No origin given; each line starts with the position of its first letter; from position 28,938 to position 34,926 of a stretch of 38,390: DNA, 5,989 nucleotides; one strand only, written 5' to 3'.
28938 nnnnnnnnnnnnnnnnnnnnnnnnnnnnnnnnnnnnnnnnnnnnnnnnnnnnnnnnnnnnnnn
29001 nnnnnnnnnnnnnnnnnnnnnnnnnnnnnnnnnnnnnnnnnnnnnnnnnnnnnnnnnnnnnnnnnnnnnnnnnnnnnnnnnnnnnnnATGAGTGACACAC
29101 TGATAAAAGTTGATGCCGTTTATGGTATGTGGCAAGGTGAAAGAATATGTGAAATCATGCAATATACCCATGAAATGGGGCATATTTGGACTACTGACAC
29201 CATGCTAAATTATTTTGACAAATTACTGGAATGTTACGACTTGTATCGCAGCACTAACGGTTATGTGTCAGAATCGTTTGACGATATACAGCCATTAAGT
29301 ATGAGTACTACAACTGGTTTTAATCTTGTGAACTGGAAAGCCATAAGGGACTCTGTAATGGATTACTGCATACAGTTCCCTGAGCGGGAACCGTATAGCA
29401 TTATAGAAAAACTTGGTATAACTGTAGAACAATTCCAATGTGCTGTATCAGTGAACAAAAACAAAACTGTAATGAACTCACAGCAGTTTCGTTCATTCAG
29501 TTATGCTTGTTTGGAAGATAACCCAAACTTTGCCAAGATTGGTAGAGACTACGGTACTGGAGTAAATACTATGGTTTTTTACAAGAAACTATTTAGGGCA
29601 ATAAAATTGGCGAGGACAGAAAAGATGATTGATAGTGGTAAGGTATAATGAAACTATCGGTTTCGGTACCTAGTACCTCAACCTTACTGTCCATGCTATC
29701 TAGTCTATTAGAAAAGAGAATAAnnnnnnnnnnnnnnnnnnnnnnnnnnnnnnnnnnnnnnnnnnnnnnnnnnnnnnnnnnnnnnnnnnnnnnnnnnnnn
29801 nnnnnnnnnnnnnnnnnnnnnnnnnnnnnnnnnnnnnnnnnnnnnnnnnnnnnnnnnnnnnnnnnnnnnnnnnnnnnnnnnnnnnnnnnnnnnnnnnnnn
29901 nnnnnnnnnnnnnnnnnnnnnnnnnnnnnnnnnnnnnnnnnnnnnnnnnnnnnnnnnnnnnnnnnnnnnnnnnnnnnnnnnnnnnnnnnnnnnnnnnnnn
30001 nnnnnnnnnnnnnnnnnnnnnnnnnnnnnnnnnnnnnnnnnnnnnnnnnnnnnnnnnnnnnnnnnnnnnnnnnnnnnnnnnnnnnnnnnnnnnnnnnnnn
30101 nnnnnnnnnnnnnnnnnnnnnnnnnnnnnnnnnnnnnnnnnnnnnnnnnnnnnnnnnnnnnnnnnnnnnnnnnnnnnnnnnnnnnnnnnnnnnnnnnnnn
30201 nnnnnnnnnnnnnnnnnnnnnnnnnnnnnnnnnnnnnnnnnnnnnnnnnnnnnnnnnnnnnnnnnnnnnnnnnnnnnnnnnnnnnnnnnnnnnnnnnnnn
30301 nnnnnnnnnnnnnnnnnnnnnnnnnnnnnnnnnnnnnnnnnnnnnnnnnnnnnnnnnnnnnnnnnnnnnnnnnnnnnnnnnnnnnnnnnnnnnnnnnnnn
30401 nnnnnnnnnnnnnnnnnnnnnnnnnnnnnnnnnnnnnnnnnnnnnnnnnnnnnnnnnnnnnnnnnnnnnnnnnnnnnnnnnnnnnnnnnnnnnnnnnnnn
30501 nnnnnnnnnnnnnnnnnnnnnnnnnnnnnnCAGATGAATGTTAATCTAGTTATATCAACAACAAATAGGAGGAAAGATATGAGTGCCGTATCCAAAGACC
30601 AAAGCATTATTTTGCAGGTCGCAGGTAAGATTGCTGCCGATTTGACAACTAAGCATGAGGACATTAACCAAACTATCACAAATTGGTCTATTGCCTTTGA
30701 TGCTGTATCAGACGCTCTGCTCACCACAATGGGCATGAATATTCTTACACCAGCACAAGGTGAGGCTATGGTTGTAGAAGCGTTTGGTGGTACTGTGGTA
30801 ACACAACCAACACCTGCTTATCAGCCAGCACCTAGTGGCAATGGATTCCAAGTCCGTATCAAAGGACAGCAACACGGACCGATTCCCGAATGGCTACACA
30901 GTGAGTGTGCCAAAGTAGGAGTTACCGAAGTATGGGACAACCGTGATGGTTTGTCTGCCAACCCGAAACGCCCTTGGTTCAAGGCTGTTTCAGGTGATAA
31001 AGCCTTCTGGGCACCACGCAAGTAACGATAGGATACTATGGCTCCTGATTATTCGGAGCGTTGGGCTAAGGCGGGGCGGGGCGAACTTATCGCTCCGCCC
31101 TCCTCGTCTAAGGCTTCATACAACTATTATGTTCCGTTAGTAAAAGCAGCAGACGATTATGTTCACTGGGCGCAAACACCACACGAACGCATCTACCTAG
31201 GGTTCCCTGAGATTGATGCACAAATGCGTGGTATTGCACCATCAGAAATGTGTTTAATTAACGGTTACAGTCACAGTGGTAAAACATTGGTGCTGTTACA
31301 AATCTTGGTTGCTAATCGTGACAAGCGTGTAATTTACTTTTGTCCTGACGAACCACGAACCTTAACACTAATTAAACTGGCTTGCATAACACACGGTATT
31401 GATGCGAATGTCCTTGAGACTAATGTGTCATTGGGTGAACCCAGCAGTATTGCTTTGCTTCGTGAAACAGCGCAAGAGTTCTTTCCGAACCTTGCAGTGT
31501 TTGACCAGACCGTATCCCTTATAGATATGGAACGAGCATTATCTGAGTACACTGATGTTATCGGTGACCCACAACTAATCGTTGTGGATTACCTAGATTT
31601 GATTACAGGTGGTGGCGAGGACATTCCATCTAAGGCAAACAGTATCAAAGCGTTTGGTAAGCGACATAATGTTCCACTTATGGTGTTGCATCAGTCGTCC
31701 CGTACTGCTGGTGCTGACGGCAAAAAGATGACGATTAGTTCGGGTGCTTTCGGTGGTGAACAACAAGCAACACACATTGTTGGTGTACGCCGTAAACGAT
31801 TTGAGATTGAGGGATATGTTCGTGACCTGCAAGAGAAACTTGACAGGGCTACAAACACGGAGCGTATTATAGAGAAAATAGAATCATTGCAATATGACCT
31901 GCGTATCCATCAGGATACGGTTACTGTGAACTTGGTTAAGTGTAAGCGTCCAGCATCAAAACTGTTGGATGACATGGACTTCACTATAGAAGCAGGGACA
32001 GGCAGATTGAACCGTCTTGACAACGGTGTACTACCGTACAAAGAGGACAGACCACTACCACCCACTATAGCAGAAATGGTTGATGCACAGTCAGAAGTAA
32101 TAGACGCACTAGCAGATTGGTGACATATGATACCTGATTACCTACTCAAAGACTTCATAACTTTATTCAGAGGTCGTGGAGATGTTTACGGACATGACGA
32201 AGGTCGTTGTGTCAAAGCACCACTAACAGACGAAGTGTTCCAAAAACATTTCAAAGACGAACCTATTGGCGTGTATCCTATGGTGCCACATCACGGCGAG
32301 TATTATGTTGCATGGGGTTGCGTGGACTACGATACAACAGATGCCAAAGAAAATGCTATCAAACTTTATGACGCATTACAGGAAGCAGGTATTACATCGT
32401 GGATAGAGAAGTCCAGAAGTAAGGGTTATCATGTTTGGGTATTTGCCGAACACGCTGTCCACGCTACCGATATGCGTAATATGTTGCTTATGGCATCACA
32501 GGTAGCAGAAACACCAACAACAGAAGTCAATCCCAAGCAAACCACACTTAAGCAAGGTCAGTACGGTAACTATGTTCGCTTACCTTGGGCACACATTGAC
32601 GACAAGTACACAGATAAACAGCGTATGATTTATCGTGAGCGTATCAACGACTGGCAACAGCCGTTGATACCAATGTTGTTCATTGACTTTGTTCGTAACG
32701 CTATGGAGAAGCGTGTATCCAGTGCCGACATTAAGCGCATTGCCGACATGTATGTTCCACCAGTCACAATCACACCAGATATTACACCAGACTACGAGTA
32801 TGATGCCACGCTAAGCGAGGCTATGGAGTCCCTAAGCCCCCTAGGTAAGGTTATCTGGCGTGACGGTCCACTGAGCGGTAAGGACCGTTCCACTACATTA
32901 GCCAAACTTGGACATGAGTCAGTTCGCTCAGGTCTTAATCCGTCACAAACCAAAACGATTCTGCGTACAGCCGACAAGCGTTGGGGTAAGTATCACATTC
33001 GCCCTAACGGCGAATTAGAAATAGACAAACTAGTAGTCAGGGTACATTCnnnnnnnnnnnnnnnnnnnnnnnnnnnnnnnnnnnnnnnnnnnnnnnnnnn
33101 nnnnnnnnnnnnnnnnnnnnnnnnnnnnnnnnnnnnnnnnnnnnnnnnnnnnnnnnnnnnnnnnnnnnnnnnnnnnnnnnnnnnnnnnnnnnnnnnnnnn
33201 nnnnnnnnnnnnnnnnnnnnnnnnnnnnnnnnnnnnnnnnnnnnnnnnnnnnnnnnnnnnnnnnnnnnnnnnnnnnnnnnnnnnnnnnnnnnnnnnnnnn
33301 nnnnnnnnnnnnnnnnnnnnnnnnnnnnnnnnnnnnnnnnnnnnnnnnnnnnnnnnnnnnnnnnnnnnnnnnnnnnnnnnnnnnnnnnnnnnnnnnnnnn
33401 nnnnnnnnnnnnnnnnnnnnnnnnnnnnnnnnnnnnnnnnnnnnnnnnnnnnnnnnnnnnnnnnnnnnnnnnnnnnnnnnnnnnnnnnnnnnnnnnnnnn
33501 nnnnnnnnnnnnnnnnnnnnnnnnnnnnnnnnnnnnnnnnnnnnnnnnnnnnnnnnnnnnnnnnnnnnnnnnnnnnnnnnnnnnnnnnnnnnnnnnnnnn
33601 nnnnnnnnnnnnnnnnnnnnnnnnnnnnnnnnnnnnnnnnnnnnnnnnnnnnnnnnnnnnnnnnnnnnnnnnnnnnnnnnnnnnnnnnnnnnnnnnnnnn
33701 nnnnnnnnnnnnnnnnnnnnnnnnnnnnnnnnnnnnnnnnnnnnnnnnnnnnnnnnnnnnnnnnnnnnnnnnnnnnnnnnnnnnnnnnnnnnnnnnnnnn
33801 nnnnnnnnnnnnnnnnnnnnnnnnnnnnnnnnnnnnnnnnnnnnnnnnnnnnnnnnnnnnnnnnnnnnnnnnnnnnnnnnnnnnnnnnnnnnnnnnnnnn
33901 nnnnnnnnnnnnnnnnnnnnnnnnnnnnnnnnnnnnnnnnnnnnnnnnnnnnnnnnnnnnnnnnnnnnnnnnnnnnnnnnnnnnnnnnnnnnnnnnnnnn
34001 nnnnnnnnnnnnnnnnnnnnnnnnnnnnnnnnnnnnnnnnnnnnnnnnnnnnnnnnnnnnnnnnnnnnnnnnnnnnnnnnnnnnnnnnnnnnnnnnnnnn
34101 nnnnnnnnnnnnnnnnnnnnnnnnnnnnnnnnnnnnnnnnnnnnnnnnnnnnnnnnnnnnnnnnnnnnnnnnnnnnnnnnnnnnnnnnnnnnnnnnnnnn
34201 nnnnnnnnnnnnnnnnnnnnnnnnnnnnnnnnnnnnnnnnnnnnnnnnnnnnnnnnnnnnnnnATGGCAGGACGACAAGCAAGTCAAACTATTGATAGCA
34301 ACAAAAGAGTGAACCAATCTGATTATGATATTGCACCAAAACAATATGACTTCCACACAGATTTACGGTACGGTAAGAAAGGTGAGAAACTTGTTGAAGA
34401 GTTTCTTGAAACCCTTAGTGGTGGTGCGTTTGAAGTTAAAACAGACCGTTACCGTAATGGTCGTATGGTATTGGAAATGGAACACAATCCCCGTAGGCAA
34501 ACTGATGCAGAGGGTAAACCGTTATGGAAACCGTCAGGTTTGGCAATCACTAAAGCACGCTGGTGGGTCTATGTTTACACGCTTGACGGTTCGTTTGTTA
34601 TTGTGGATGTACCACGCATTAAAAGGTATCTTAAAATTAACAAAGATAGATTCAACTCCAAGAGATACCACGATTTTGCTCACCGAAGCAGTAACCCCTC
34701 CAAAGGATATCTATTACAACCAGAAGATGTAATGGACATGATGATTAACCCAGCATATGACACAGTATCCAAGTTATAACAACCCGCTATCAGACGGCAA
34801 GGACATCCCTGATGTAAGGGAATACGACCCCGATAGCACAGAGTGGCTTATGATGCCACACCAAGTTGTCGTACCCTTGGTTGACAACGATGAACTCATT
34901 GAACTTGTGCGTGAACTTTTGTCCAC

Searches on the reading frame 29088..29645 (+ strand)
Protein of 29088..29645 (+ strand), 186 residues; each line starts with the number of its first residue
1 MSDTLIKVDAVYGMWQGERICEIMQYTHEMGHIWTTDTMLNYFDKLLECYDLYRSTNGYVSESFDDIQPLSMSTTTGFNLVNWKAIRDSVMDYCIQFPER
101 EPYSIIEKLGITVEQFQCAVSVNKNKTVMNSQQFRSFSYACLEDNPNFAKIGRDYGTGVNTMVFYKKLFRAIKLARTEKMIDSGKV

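Call 10: search_protein_families(library=phrogs, proteins=[window:29088-29645:+])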
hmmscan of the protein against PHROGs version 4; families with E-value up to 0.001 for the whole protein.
window:29088-29645:+ (186 aa): 0 families

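Call 14: search_protein_families(library=pfam, proteins=[window:29088-29645:+], max_evalue=0.01)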
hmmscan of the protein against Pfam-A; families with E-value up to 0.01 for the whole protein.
window:29088-29645:+ (186 aa): 0 families

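Call 45: search_protein_families(library=pfam, proteins=[window:29088-29645:+], max_evalue=10)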
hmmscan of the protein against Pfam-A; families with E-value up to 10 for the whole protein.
window:29088-29645:+ (186 aa): 0 families

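Call 46: search_protein_families(library=ncbifam, proteins=[window:29088-29645:+], max_evalue=1)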
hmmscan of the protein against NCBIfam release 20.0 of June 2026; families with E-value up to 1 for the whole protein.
window:29088-29645:+ (186 aa): 0 families

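Call 78: search_solved_structures(query=A2, max_evalue=10)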
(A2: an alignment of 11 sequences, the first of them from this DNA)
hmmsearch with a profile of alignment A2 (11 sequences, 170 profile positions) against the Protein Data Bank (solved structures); distinct sequences matched with E-value up to 10: 0.

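Call 79: search_protein_families(library=pfam, alignment_id=A2, max_evalue=1)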
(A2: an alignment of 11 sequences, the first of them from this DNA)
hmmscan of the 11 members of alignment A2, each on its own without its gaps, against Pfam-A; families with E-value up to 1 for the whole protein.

A. member 1, seq(186 aa): 0 families

B. families by the number of members that match (of 11 scanned): 7 families
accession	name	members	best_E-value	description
PF13518.12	HTH_28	1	0.021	Helix-turn-helix domain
PF24693.1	DUF7660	1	0.023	Family of unknown function (DUF7660)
PF11861.13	DUF3381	1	0.048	Ribosomal RNA methyltransferase Spb1, DUF3381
PF18834.6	LPD22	1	0.076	Large polyvalent protein associated domain 22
PF01638.23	HxlR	1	0.12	HxlR-like helix-turn-helix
PF01827.32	FTH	1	0.13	FTH domain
PF02498.22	Bro-N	1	0.16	BRO family, N-terminal domain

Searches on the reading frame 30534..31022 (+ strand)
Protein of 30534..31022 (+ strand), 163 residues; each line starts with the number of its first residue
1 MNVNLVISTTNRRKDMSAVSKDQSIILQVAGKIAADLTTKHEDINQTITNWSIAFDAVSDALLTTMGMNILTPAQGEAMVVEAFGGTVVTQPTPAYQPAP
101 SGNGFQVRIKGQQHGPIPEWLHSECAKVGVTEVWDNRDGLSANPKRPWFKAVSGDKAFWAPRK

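Call 10: search_protein_families(library=phrogs, proteins=[window:30534-31022:+])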
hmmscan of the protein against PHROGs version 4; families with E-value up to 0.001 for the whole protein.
window:30534-31022:+ (163 aa): 0 families

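Call 45: search_protein_families(library=pfam, proteins=[window:30534-31022:+], max_evalue=10)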
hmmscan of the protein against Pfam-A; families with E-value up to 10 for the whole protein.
window:30534-31022:+ (163 aa): 1 family
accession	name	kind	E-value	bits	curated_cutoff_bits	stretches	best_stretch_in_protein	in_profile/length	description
PF12080.14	GldM_4th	-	0.07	14.2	24.6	1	10-79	10-77/114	GldM C-terminal domain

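Call 46: search_protein_families(library=ncbifam, proteins=[window:30534-31022:+], max_evalue=1)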
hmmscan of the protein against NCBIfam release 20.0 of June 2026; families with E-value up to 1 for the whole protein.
window:30534-31022:+ (163 aa): 0 families

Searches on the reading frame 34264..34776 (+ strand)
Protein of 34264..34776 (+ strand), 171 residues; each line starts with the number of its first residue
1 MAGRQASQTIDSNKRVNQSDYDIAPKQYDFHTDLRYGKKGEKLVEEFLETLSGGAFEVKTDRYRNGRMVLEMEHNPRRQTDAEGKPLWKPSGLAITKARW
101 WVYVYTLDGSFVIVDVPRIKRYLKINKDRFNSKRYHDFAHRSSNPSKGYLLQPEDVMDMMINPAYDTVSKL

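Call 11: search_protein_families(library=phrogs, proteins=[window:34264-34776:+])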
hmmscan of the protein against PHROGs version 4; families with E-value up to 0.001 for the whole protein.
window:34264-34776:+ (171 aa): 1 family
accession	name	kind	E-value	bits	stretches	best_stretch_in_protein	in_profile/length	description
phrog_13596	-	unknown function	6.1e-27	95.2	1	26-161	5-126/131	-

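Call 14: search_protein_families(library=pfam, proteins=[window:34264-34776:+], max_evalue=0.01)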
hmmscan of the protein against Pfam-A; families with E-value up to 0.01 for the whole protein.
window:34264-34776:+ (171 aa): 0 families

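Call 31: search_solved_structures(query=window:34264-34776:+, max_evalue=1)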
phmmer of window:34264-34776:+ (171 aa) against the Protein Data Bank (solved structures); distinct sequences matched with E-value up to 1: 0.

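Call 46: search_protein_families(library=ncbifam, proteins=[window:34264-34776:+], max_evalue=1)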
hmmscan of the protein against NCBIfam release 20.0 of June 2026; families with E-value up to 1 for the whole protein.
window:34264-34776:+ (171 aa): 0 families
